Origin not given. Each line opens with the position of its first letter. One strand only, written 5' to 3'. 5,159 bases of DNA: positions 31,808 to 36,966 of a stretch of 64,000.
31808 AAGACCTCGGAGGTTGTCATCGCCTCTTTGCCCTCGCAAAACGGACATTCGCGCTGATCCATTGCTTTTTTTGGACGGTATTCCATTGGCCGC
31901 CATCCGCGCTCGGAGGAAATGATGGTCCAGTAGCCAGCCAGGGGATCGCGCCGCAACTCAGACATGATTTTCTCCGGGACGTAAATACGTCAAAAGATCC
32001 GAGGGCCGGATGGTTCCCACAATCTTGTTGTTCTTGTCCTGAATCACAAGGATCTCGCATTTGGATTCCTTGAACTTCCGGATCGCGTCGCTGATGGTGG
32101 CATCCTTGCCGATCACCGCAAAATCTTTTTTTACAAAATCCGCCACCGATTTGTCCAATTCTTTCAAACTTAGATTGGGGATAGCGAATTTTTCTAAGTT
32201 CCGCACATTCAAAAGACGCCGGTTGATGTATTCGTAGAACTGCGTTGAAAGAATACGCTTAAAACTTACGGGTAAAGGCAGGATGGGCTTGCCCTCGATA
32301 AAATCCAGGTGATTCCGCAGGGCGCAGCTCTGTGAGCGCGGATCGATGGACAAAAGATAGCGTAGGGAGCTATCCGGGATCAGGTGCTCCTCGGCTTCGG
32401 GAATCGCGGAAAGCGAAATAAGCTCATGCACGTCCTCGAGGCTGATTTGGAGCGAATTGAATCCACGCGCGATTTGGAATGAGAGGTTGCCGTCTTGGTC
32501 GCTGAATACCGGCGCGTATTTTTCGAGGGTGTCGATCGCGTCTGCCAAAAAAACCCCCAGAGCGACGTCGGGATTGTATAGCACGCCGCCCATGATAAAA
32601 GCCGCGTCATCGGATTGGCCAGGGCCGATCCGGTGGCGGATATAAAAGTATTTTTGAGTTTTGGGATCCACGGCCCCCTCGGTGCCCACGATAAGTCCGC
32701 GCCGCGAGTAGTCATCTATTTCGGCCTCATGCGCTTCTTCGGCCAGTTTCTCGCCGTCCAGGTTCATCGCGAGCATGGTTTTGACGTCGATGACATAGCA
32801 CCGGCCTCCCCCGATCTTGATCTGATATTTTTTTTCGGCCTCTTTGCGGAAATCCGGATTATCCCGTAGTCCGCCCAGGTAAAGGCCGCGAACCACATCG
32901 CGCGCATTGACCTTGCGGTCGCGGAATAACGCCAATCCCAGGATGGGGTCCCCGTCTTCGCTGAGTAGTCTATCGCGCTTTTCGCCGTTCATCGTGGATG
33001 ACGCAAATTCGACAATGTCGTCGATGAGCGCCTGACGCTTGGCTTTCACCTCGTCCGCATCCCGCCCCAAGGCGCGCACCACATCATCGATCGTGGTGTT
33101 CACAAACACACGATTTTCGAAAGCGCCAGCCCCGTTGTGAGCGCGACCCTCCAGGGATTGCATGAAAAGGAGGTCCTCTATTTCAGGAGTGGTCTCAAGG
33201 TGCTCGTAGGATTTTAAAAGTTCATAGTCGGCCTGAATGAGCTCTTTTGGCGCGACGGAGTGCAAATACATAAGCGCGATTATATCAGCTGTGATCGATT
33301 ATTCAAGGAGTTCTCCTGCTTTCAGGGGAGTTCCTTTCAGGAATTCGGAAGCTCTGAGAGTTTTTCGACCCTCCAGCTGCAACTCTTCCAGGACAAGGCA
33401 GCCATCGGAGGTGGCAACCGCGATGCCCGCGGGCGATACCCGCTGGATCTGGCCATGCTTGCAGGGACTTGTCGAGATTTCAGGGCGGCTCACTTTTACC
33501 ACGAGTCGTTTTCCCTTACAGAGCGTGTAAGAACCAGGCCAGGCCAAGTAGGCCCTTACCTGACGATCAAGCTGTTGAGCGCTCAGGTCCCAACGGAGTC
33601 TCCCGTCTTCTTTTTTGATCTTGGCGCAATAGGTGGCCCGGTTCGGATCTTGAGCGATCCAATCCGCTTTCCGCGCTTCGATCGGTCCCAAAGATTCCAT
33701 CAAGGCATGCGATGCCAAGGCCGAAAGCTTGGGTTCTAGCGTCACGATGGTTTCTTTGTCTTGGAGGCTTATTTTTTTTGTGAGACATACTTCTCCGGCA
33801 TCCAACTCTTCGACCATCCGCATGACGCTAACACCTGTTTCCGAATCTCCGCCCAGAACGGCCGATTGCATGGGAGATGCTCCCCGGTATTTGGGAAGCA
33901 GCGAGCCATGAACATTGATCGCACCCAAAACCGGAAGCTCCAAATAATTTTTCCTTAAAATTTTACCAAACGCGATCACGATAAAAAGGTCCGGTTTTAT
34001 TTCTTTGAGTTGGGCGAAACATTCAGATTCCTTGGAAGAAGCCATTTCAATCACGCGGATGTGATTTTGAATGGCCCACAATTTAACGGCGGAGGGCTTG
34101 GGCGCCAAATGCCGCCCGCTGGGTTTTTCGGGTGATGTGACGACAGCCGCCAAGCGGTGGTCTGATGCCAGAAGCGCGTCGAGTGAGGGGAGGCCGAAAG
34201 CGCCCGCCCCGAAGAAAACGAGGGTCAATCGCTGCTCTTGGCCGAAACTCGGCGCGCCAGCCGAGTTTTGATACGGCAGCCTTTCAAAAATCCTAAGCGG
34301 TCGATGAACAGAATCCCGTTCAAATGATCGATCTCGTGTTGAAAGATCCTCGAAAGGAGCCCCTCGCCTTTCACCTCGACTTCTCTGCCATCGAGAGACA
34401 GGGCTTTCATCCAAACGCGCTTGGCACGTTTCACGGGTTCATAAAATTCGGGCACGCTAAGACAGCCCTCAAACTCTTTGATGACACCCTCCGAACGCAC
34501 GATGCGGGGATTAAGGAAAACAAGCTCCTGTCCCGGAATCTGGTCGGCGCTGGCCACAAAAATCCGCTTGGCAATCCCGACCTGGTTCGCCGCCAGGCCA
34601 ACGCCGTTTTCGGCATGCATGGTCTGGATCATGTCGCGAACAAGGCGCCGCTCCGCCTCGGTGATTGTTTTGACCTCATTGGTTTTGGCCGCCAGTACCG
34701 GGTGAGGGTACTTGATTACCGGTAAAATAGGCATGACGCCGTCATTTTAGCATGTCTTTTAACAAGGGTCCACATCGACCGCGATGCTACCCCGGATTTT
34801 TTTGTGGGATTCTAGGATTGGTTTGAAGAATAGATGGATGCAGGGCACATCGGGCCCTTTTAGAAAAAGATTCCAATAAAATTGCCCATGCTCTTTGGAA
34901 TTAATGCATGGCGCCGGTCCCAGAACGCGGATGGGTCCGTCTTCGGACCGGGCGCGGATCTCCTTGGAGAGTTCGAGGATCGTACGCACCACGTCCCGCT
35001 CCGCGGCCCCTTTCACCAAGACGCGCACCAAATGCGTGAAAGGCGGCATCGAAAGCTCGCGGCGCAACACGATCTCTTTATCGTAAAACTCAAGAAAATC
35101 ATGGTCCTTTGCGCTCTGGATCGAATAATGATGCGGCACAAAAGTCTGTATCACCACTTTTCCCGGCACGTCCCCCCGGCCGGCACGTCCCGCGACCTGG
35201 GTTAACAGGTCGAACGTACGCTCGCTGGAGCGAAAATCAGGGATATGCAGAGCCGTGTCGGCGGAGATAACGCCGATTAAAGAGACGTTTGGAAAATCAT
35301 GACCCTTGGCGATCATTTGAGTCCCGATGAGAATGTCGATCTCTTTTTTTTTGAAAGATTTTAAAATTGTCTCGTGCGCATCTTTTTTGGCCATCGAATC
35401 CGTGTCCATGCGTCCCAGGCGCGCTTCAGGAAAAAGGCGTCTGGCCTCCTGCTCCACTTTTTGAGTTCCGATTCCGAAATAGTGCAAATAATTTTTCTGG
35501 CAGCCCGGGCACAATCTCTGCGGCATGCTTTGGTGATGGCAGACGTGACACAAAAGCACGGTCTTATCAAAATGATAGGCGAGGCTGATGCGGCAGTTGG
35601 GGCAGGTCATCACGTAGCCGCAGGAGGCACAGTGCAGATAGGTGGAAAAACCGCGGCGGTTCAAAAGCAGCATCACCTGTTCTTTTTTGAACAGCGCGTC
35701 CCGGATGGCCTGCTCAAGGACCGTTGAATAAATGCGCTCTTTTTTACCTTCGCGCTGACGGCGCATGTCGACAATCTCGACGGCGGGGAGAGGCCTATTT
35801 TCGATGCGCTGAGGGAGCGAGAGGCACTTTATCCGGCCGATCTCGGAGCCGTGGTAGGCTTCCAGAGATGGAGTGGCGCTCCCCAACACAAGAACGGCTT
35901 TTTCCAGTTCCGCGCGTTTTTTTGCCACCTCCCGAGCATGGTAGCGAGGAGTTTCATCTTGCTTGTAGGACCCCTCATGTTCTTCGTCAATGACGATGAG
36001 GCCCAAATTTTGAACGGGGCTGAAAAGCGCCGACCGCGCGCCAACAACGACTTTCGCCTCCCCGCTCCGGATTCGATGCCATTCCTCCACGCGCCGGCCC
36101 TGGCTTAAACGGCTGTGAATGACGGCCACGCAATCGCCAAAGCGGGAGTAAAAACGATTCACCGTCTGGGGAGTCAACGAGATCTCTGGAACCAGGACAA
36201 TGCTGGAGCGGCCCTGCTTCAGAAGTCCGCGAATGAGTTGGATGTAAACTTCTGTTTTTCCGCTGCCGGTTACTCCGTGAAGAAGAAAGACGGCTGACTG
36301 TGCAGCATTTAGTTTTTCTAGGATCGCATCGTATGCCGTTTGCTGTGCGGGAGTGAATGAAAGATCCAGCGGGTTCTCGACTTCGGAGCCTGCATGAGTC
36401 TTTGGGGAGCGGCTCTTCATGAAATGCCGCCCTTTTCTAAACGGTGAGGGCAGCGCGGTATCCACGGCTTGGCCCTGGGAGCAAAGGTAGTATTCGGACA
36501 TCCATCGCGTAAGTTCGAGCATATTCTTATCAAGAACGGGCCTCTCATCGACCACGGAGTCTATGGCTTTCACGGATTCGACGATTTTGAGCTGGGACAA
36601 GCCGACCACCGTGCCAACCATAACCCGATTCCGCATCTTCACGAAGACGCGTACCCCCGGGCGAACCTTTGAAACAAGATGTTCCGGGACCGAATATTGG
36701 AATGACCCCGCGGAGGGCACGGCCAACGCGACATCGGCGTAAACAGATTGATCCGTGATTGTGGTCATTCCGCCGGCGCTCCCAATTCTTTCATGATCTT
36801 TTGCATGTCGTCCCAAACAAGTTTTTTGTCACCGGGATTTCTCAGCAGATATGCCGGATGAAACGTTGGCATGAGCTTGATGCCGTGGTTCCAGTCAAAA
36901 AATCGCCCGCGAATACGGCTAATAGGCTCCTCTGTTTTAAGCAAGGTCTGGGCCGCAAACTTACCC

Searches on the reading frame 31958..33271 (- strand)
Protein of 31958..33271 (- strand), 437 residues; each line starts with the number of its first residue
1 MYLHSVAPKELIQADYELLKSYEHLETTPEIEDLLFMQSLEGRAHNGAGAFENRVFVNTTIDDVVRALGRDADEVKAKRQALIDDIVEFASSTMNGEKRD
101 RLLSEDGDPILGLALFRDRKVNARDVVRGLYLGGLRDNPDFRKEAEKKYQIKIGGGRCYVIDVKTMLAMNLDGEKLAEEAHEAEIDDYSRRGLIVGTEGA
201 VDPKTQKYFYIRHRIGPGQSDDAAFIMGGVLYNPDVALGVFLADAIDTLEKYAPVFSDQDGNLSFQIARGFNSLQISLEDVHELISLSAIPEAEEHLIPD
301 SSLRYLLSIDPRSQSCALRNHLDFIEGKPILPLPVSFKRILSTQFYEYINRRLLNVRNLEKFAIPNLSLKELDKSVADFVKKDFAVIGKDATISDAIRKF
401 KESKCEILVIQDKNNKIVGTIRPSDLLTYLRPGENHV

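Call 65: search_protein_families(library=ncbifam, proteins=[window:31958-33271:-], max_evalue=1e-10)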
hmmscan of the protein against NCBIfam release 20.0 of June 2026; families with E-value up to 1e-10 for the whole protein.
window:31958-33271:- (437 aa): 0 families

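Call 76: search_protein_families(library=pfam, proteins=[window:31958-33271:-], max_evalue=0.001)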
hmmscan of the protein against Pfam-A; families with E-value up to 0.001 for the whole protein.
window:31958-33271:- (437 aa): 1 family
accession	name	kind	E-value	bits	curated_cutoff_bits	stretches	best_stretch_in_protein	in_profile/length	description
PF00571.33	CBS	-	1.3e-09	38.7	24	1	376-430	1-55/57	CBS domain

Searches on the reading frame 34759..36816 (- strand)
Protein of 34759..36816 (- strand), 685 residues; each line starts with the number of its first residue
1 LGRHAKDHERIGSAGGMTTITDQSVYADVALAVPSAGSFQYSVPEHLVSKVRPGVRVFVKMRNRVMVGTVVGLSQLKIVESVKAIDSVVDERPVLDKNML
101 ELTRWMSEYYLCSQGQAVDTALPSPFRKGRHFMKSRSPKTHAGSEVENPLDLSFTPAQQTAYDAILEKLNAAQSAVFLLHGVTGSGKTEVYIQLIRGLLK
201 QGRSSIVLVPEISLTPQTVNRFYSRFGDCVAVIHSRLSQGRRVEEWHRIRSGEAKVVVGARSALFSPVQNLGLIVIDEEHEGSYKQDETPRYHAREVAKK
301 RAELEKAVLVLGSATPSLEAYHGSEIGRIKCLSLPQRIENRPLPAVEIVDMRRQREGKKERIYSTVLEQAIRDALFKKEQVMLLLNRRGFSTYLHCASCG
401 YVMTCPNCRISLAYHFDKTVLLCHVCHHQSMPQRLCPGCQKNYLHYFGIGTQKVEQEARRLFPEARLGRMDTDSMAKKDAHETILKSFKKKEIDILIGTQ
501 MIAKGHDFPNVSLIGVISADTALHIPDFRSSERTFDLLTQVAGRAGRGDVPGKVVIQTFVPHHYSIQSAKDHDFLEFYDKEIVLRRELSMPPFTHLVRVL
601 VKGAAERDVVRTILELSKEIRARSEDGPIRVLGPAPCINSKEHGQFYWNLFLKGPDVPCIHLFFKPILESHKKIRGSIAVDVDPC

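Call 65: search_protein_families(library=ncbifam, proteins=[window:34759-36816:-], max_evalue=1e-10)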
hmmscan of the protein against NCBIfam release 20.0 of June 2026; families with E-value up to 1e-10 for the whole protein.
window:34759-36816:- (685 aa): 26 families (the best 25 are shown)
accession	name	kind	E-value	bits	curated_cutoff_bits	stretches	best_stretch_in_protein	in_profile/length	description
NF004066.1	PRK05580.1-3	equivalog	4.8e-241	802.3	813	2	142-684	241-785/788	primosomal protein N'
NF004068.0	PRK05580.1-5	equivalog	9.6e-200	665.6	1249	1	145-653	250-757/795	primosomal protein N'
TIGR00595.1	priA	equivalog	1e-187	624.8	230.35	1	178-684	1-508/509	replication restart helicase PriA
NF004067.0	PRK05580.1-4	equivalog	1.4e-185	618.8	763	2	144-684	195-733/737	primosomal protein N'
NF004065.0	PRK05580.1-1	equivalog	1.5e-166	555.7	858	2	158-684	202-728/731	primosomal protein N'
NF004070.0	PRK05580.2-2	equivalog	2.3e-165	551.7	921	1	152-684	195-725/729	primosomal protein N'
NF004071.0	PRK05580.2-3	equivalog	5.8e-142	474.1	1105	1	154-683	202-728/735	primosomal protein N'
NF004072.0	PRK05580.2-4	equivalog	4e-138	461.5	1030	1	36-656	13-615/648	primosomal protein N'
NF004069.0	PRK05580.2-1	equivalog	9.1e-128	427.3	767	1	49-684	22-608/612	primosomal protein N'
NF011453.0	PRK14873.1-3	equivalog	4.9e-56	190.1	812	1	38-684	30-649/653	primosome assembly protein PriA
NF011452.0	PRK14873.1-2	equivalog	7.9e-50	169.8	980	1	38-640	60-645/708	primosomal protein N'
NF011455.0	PRK14873.1-5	equivalog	1.1e-37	129.7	969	1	38-599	28-584/675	primosomal protein N'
NF011454.0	PRK14873.1-4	equivalog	6e-37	127.3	951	1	38-599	13-562/651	primosomal protein N'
TIGR00643.1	recG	equivalog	3.9e-23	82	659.4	1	146-316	228-396/629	ATP-dependent DNA helicase RecG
TIGR00580.2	mfd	equivalog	1.6e-21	76.5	800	1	144-288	424-573/907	transcription-repair coupling factor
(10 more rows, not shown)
